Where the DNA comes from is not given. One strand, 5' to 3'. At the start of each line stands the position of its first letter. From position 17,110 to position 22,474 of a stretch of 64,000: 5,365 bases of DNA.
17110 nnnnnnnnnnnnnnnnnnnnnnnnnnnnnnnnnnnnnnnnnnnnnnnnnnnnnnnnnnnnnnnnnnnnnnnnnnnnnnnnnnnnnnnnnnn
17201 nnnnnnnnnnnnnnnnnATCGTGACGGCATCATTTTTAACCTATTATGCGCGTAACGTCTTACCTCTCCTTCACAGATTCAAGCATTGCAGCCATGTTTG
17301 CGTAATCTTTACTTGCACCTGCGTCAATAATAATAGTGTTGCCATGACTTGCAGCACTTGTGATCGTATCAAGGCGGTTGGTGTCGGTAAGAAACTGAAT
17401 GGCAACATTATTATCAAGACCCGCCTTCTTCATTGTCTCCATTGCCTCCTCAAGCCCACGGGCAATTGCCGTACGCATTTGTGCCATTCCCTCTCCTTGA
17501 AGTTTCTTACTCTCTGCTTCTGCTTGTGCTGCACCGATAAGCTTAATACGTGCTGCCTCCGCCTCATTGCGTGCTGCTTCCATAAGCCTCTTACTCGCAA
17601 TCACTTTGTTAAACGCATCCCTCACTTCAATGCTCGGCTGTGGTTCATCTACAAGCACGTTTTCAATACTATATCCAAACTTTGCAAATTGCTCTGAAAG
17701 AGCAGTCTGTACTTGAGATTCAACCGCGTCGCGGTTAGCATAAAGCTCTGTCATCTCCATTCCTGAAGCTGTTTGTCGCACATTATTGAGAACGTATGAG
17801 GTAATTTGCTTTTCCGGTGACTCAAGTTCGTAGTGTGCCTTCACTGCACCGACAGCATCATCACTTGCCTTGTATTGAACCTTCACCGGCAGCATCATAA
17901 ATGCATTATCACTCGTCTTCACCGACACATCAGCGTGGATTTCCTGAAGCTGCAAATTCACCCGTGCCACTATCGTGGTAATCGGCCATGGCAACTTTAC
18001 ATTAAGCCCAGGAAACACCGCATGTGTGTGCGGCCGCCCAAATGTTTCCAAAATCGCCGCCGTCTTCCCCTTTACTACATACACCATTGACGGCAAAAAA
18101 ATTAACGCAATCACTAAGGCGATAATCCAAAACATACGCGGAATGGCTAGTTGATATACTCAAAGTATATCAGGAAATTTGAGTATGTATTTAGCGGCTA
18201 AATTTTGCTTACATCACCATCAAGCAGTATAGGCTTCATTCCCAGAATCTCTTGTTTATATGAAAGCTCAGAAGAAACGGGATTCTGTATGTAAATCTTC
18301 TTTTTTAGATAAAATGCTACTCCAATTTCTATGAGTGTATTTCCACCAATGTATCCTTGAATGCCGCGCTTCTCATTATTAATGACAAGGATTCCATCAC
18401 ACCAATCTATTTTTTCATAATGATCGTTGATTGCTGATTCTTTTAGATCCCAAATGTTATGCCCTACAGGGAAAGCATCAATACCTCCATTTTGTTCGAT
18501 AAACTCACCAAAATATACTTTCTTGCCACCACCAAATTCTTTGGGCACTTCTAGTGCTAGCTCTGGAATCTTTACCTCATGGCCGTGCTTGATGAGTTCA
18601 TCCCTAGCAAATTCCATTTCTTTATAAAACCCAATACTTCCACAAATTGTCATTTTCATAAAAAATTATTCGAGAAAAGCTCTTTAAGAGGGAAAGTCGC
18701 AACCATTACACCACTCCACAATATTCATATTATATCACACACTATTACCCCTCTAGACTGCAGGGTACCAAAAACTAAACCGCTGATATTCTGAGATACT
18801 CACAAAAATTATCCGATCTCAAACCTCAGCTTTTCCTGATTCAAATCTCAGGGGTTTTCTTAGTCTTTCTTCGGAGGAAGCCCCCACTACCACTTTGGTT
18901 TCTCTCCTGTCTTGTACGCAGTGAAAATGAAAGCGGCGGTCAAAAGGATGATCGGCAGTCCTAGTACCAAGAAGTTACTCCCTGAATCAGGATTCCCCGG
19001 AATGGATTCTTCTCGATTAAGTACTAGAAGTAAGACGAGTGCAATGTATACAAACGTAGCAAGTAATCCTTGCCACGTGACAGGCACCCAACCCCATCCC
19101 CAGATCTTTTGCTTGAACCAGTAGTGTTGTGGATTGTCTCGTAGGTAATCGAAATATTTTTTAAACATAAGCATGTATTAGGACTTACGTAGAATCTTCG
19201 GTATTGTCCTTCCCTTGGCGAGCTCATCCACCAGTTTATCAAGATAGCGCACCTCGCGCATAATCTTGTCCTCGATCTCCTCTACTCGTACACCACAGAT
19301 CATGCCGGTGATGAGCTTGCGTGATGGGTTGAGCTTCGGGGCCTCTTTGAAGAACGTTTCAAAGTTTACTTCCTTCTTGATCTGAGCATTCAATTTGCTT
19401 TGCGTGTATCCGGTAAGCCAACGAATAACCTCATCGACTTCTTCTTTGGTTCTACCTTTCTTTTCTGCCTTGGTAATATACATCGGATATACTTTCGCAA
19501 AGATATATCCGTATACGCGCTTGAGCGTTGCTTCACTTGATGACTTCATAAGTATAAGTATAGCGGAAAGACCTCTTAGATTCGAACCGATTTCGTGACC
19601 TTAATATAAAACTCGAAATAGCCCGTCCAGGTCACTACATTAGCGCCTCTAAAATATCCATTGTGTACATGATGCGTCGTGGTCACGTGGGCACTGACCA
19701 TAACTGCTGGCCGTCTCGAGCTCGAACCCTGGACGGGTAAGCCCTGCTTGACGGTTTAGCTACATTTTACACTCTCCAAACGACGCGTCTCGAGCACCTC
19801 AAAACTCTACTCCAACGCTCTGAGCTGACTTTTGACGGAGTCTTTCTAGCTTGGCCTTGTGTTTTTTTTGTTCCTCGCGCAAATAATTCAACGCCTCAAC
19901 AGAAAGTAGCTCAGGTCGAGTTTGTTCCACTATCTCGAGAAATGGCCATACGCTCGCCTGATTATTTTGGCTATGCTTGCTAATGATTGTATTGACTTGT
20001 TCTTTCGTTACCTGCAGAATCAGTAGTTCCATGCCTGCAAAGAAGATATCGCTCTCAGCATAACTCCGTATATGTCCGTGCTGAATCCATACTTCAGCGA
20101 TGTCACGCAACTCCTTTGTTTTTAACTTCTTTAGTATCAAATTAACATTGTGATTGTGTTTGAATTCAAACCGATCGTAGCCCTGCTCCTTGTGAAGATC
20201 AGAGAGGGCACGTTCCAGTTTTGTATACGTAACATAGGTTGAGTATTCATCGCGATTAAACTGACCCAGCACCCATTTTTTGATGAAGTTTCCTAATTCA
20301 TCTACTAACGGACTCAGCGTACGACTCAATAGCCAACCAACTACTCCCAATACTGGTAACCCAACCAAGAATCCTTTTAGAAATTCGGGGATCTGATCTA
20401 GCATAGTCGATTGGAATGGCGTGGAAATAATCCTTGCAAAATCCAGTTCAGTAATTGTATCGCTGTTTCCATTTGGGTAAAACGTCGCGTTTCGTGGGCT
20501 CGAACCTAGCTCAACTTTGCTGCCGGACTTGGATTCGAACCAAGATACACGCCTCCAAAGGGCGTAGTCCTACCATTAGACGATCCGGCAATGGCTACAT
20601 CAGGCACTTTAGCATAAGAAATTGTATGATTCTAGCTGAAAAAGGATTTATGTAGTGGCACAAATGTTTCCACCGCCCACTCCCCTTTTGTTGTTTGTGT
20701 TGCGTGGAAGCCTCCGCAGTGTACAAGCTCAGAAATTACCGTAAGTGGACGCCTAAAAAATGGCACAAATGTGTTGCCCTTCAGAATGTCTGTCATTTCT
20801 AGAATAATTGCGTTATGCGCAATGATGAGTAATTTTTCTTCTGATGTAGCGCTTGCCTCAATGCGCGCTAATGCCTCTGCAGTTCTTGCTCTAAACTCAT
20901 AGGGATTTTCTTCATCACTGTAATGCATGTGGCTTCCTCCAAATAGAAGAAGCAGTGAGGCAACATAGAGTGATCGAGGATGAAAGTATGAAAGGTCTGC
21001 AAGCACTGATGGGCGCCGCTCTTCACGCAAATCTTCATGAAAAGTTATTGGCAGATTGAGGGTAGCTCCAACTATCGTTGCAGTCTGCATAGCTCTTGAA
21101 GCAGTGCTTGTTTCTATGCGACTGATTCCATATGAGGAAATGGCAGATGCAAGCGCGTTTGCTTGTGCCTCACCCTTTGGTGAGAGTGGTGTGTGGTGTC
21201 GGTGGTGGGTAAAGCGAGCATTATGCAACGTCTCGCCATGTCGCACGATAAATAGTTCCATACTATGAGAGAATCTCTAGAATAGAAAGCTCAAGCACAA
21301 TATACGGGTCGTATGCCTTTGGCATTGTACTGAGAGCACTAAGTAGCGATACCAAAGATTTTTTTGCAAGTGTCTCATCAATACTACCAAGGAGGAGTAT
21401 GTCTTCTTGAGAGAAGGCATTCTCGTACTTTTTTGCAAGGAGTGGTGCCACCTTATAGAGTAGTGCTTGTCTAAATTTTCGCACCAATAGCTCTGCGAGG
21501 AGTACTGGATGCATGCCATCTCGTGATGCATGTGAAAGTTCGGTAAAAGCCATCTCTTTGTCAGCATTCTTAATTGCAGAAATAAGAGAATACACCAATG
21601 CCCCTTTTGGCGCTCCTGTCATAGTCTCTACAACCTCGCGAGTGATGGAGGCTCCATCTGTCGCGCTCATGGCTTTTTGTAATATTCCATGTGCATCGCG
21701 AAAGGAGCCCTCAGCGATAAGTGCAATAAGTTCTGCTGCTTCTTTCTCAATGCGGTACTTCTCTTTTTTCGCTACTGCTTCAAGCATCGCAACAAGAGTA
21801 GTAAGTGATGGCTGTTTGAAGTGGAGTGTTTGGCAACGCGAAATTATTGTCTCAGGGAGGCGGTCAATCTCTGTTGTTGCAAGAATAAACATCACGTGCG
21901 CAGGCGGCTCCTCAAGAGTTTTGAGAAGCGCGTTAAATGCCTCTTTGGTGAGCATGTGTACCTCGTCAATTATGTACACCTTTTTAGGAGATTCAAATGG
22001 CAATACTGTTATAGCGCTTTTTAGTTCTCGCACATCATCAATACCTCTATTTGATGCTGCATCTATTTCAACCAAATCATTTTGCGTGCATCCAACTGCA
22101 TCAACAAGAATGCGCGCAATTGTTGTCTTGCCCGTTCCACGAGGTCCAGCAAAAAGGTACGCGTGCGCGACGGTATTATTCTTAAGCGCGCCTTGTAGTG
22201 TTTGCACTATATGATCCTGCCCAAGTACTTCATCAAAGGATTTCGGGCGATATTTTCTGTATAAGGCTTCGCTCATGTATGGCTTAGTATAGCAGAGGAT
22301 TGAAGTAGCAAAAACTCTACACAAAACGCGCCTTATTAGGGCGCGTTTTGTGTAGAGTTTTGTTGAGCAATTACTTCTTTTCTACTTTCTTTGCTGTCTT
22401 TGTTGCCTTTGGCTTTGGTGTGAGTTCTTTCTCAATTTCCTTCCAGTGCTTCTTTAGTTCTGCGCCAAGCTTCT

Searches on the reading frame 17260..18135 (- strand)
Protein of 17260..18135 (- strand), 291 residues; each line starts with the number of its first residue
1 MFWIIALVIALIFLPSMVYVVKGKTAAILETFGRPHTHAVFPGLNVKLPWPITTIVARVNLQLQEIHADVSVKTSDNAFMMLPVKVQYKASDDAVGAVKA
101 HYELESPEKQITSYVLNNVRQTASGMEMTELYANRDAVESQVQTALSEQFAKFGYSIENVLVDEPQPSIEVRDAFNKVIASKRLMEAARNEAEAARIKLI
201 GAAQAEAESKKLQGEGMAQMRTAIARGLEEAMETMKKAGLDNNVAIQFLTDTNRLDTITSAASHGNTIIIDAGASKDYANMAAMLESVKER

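Call 63: search_protein_families(library=pfam, proteins=[window:17260-18135:-], max_evalue=0.001)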
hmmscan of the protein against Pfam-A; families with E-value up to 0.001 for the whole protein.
window:17260-18135:- (291 aa): 1 family
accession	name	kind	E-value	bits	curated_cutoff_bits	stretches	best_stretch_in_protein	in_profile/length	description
PF01145.31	Band_7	-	1.6e-25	90.6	23.6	1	20-194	2-174/176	SPFH domain / Band 7 family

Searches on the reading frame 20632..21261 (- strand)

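Call 63: search_protein_families(library=pfam, proteins=[window:20632-21261:-], max_evalue=0.001)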
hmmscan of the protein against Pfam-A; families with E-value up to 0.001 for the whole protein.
window:20632-21261:- (209 aa): 1 family
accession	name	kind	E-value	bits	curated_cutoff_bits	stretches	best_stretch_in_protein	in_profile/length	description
PF00300.27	His_Phos_1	-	4.4e-25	88.9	21.7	1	3-165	1-163/194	Histidine phosphatase superfamily (branch 1)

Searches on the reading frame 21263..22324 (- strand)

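Call 33: search_protein_families(library=pfam, proteins=[window:21263-22324:-], max_evalue=0.0001)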
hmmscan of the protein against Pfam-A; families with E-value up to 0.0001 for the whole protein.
window:21263-22324:- (353 aa): 10 families
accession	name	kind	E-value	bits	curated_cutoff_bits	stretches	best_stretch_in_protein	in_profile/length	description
PF13177.12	DNA_pol3_delta2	-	6.4e-38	130.7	27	2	92-171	80-159/161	DNA polymerase III, delta subunit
PF00004.35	AAA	-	2.3e-16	60.9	21.2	1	57-166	2-125/131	ATPase family associated with various cellular activities (AAA)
PF05496.18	RuvB_N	-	1.2e-09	38.6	27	1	26-140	2-111/159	Holliday junction DNA helicase RuvB P-loop domain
PF13401.12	AAA_22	-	3.7e-07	31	27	0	58-151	10-123/130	AAA domain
PF13173.12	AAA_14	-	9.5e-07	29.3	27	1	55-148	4-95/129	AAA domain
PF22608.2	DNAX_ATPase_lid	-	1.3e-06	28.5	27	1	179-223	4-48/49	DNA polymerase III clamp loader subunit, ATPase lid domain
PF07728.20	AAA_5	-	2.7e-06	27.9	22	0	57-144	3-97/139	AAA domain (dynein-related subfamily)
PF13604.12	AAA_30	-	3.8e-06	27.2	27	1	56-147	21-122/191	AAA domain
PF06068.19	TIP49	-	4.2e-05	23.3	23.8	0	116-150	277-310/347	TIP49 P-loop domain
PF12169.13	DNA_pol3_gamma3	-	8.6e-05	22.8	24.4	0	227-351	1-127/143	DNA polymerase III subunits gamma and tau domain III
